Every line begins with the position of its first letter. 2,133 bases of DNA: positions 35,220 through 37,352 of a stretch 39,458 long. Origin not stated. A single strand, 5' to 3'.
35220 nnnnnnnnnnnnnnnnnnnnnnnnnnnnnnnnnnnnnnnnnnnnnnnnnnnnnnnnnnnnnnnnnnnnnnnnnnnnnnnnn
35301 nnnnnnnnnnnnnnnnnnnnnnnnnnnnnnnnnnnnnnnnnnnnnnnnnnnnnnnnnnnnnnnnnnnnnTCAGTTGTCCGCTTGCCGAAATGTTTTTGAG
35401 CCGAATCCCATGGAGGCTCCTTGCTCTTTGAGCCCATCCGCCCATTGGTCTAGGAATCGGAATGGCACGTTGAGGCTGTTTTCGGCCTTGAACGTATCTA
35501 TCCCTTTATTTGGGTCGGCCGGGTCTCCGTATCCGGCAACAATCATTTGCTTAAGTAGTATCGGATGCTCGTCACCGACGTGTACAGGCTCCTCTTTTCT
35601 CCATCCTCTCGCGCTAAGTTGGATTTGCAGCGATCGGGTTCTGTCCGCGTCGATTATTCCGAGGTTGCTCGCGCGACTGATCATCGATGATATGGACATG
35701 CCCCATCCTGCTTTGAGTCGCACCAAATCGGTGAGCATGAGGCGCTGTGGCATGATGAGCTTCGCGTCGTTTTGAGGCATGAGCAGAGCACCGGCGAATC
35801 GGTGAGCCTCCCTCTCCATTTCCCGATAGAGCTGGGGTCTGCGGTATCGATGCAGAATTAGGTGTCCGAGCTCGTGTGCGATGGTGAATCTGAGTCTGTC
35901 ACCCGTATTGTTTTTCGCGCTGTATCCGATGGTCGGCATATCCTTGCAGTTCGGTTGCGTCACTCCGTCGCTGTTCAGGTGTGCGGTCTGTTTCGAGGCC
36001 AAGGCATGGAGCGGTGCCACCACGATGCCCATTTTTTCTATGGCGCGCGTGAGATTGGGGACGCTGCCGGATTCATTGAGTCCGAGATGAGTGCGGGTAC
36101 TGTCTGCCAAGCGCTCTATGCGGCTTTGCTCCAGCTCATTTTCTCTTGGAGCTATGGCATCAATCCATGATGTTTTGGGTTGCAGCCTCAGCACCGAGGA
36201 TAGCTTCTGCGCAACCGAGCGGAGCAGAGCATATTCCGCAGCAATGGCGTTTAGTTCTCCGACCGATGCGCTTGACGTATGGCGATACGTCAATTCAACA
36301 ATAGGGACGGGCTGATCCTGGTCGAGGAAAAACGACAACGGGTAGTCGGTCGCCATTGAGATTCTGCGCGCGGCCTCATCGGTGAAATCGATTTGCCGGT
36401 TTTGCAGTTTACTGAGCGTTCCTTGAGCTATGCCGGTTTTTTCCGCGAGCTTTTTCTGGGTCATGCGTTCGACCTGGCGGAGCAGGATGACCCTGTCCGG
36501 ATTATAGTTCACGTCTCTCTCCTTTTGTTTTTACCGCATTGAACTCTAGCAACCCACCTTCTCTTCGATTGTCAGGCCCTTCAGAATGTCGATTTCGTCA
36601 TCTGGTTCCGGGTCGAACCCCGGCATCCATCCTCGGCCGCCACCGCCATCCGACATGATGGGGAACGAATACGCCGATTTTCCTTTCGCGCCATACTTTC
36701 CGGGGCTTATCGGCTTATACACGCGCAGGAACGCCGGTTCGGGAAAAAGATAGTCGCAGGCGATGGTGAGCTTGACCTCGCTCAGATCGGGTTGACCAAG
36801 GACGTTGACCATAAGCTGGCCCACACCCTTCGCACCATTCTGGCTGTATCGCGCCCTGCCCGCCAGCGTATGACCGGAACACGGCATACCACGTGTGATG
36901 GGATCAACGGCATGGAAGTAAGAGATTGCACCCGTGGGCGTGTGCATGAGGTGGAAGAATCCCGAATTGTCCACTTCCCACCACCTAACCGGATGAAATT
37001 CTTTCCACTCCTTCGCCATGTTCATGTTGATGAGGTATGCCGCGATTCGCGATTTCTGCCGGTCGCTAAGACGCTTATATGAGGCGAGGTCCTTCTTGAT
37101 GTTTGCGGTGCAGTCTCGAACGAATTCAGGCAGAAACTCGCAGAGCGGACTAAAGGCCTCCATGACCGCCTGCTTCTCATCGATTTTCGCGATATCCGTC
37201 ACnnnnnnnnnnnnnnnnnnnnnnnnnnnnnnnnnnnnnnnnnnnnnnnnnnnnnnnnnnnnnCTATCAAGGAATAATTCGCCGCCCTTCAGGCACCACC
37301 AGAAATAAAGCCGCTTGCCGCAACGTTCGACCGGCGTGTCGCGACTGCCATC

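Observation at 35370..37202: Unknown 218-aa protein co-transcribed with an HTH::ImmA/IrrE metallopeptidase fusion (toxin-antitoxin-like sensor pair, or the prophage induction protease)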

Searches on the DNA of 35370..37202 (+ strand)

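Call 59: search_dna_similar(query=window:35370-37202:+, collection=plasmids, mode=distant, max_rows=10)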
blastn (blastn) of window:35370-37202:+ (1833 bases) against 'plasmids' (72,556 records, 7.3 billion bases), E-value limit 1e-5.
No match.
